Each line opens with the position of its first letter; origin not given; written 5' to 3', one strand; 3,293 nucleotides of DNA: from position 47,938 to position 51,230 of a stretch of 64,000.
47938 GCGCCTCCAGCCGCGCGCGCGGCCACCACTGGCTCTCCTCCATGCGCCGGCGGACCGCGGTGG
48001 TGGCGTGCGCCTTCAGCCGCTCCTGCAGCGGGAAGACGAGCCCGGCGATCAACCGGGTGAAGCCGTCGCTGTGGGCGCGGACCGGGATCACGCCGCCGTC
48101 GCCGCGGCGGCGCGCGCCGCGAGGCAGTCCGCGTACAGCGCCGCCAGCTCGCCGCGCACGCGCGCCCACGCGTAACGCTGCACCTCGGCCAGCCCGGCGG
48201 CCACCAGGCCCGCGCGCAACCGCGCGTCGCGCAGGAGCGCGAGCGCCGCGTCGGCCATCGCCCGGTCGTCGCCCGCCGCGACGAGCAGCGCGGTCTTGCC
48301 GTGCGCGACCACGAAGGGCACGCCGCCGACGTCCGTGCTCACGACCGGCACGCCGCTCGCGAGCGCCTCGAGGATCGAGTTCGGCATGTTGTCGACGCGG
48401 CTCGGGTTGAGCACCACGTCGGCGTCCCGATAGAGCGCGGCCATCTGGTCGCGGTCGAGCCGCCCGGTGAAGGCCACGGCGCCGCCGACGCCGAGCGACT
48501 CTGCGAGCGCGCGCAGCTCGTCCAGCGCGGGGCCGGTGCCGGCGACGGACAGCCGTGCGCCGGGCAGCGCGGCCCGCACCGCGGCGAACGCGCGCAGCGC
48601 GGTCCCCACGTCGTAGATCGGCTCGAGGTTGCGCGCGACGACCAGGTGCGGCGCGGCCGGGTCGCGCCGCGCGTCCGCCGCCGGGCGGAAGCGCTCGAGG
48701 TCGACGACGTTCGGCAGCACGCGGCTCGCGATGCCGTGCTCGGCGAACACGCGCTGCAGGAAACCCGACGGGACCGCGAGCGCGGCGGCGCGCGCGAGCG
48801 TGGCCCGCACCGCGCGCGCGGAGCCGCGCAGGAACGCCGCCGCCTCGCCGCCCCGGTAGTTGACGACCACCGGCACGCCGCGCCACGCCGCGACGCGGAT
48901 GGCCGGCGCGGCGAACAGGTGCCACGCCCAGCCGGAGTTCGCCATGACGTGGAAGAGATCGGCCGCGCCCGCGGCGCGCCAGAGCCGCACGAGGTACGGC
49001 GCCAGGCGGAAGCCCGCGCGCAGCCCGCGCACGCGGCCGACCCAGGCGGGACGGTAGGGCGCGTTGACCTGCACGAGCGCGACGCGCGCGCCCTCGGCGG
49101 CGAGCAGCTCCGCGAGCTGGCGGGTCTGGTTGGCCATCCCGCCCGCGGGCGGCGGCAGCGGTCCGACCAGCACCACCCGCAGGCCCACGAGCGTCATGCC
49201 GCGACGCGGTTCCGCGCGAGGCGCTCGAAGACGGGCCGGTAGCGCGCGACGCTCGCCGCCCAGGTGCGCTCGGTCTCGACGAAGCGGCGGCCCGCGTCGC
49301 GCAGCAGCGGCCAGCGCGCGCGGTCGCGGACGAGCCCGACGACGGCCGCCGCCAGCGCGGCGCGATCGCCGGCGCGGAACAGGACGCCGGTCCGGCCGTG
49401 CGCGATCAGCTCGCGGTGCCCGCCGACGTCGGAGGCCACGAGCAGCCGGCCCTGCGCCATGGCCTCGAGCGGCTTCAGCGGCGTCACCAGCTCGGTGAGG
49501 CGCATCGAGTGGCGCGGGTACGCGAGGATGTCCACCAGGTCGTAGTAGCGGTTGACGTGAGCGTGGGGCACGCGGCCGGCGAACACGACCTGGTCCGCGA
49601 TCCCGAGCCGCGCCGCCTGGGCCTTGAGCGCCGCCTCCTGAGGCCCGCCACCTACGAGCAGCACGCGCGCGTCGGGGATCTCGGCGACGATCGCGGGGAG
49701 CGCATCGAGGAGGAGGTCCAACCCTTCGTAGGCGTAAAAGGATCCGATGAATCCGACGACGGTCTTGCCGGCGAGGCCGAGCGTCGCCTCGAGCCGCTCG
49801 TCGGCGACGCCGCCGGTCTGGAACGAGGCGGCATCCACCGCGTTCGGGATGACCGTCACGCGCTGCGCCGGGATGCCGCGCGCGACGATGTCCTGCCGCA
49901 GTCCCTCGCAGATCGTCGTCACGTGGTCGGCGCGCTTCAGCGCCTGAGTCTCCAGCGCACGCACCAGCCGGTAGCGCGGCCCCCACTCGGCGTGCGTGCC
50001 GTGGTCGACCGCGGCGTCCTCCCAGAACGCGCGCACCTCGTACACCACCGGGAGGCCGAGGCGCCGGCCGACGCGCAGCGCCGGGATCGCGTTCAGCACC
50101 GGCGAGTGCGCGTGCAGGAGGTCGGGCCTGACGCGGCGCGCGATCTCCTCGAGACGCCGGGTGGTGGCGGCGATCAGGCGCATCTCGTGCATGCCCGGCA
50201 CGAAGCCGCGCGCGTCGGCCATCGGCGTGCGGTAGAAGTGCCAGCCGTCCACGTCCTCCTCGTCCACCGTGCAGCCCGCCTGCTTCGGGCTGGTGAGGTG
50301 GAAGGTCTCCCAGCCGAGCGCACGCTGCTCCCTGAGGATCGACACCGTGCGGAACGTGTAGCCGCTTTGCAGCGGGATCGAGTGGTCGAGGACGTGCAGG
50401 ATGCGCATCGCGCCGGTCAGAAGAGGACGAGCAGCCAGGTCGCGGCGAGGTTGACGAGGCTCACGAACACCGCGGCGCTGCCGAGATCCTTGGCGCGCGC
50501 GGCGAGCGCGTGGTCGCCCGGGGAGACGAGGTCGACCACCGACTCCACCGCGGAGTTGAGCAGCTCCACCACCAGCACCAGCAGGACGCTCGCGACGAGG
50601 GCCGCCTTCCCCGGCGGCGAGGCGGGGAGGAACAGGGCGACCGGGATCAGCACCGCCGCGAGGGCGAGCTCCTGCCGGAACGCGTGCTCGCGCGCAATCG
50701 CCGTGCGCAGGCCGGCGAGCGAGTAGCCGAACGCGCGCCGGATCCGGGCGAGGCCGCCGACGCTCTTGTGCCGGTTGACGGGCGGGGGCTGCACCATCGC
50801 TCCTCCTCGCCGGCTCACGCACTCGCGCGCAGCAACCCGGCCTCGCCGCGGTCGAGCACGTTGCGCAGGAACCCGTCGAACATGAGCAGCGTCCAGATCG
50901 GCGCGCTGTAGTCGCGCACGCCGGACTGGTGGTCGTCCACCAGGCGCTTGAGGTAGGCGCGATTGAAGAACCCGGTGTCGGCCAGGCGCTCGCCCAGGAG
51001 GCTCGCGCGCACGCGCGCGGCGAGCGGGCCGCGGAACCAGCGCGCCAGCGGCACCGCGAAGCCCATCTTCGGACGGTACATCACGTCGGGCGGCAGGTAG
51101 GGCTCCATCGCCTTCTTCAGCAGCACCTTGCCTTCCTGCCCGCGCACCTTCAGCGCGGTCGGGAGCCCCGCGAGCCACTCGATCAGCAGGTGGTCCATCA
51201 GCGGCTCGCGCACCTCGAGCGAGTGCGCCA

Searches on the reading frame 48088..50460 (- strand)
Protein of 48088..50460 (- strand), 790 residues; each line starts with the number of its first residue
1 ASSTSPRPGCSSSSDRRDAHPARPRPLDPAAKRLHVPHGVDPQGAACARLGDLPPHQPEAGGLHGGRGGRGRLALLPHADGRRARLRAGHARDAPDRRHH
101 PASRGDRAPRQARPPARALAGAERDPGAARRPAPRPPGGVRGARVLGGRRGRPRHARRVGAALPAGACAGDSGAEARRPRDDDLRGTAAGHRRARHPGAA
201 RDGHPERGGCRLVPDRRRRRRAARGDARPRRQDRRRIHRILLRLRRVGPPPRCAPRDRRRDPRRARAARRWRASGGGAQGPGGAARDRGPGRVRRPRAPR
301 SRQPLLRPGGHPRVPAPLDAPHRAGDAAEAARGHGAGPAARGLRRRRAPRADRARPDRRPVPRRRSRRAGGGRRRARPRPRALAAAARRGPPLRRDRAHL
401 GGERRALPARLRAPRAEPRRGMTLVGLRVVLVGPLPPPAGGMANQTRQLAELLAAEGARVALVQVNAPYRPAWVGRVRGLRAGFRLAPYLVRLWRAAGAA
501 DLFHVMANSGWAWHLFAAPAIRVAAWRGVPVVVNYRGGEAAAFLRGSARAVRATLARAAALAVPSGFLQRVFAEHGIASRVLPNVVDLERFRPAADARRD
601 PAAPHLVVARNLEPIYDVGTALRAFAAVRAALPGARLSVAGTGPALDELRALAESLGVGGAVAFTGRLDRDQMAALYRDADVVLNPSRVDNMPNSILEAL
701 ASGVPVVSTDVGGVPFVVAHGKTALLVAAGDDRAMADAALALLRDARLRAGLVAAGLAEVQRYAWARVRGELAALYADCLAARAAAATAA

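Call 48: search_protein_families(library=ncbifam, max_evalue=0.001, proteins=[window:48088-50460:-])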
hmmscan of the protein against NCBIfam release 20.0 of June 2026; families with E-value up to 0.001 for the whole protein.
window:48088-50460:- (790 aa): 31 families (the best 25 are shown)
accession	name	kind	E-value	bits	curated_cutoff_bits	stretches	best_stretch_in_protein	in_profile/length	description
NF038229.1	Glyco4_Geo_Pelo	equivalog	8.5e-28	97.3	400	1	519-779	70-336/338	GPMC system family 4 glycosyltransferase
TIGR03088.1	stp2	hypoth_equivalog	1.9e-27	96.3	409.05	1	582-778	165-372/374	TIGR03088 family PEP-CTERM/XrtA system glycosyltransferase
TIGR03999.1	thiol_BshA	equivalog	5e-26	91.5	273.7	1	579-778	169-372/375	N-acetyl-alpha-D-glucosaminyl L-malate synthase BshA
TIGR03449.1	mycothiol_MshA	equivalog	1.7e-21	76.6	462.5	1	582-780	193-404/406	D-inositol-3-phosphate glycosyltransferase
TIGR04047.1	MSMEG_0565_glyc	hypoth_equivalog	2e-21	76.5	259.85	1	552-776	134-371/373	MSMEG_0565 family glycosyltransferase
NF041876.1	EPS_EpsE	equivalog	2.6e-20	73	400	1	581-762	190-378/389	exopolysaccharide biosynthesis GT4 family glycosyltransferase EpsE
NF038011.1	PelF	equivalog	2.6e-19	69.6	100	1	579-764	282-476/489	GT4 family glycosyltransferase PelF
TIGR04063.1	stp3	hypoth_equivalog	3.7e-19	68.9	442.05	1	517-776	105-392/397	TIGR04063 family PEP-CTERM/XrtA system glycosyltransferase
NF047684.1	TeichurnBiosyTuaC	equivalog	2.6e-13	49.7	550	1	521-745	125-354/391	teichuronic acid biosynthesis protein TuaC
NF011726.0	PRK15179.1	equivalog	8.4e-13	47.5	733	1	629-745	543-658/694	Vi polysaccharide biosynthesis protein TviE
TIGR02149.1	glgA_Coryne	subfamily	1.7e-11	43.9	302.4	1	645-777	247-388/391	glycogen synthase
TIGR04157.1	glyco_rSAM_CFB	subfamily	3.2e-11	42.9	400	1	612-745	236-366/406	TIGR04157 family glycosyltransferase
TIGR04005.1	wcaL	equivalog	6.1e-11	41.8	537.6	1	586-748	206-375/406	colanic acid biosynthesis glycosyltransferase WcaL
TIGR03087.1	stp1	hypoth_equivalog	6.9e-11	41.9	316.65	1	565-775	184-393/397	TIGR03087 family PEP-CTERM/XrtA system glycosyltransferase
NF046085.1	XrtY_assoc_Gly1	equivalog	6.9e-09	35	400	1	581-718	186-324/387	XrtY-associated glycosyltransferase XYAG1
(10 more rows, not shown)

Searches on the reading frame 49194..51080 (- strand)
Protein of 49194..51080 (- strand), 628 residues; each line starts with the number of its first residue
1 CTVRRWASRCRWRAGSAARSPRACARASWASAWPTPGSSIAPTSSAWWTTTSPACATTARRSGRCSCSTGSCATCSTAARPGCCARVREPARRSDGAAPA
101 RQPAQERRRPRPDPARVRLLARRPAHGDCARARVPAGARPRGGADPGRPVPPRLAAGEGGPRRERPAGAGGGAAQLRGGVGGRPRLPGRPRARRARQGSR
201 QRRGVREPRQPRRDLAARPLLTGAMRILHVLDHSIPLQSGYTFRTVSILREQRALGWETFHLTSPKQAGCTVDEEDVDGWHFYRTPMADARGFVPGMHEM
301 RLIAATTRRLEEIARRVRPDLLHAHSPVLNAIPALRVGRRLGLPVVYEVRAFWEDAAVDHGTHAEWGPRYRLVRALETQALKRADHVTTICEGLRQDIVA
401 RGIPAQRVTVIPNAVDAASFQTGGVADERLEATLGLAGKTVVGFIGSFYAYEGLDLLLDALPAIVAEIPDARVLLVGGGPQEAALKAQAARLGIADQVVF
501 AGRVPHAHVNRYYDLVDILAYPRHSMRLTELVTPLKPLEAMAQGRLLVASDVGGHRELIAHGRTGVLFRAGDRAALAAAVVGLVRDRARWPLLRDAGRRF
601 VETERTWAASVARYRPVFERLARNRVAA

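Call 48: search_protein_families(library=ncbifam, max_evalue=0.001, proteins=[window:49194-51080:-])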
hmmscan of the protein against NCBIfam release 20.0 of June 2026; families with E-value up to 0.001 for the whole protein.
window:49194-51080:- (628 aa): 27 families (the best 25 are shown)
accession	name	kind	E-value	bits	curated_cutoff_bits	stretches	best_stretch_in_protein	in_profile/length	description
TIGR04063.1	stp3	hypoth_equivalog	5.7e-198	657.7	442.05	1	226-622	1-396/397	TIGR04063 family PEP-CTERM/XrtA system glycosyltransferase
TIGR03999.1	thiol_BshA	equivalog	2.5e-26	92.5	273.7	1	306-621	72-373/375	N-acetyl-alpha-D-glucosaminyl L-malate synthase BshA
TIGR03088.1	stp2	hypoth_equivalog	6.6e-24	84.6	409.05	1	308-621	71-373/374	TIGR03088 family PEP-CTERM/XrtA system glycosyltransferase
NF007640.0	PRK10307.1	subfamily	2.6e-23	82.6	276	1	313-605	101-391/411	WcaI family glycosyltransferase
TIGR03449.1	mycothiol_MshA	equivalog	5.3e-22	78.3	462.5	1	315-619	99-401/406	D-inositol-3-phosphate glycosyltransferase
TIGR02149.1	glgA_Coryne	subfamily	1.2e-17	64.1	302.4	1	367-613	128-382/391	glycogen synthase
NF041876.1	EPS_EpsE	equivalog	3.2e-16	59.6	400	1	381-604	159-379/389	exopolysaccharide biosynthesis GT4 family glycosyltransferase EpsE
NF038011.1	PelF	equivalog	7.7e-15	54.9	100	1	372-617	246-488/489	GT4 family glycosyltransferase PelF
NF038298.1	EPS_HpsO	equivalog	1.3e-14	53.8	575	1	376-590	139-356/388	hormogonium polysaccharide biosynthesis glycosyltransferase HpsO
NF047684.1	TeichurnBiosyTuaC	equivalog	6.5e-14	51.7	550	1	306-586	98-354/391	teichuronic acid biosynthesis protein TuaC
NF053787.1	GlcN_PG_synth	equivalog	3.1e-13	49.3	480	1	308-619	72-357/361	N-acetylglucosaminyl phosphatidylglycerol synthase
NF047676.1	TeichurnBiosyTuaH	equivalog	2.5e-12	46.4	550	1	345-550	121-319/384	teichuronic acid biosynthesis protein TuaH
NF041879.1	EPS_EpsH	equivalog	9.4e-12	44.4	800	1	385-573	188-364/431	exopolysaccharide biosynthesis glycosyltransferase EpsH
NF049988.1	MGlcDAGSynMgs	equivalog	9.3e-10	38.4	400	1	297-520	66-294/398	alpha-monoglucosyldiacylglycerol synthase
NF038229.1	Glyco4_Geo_Pelo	equivalog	1.2e-09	37.7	400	1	375-619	101-334/338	GPMC system family 4 glycosyltransferase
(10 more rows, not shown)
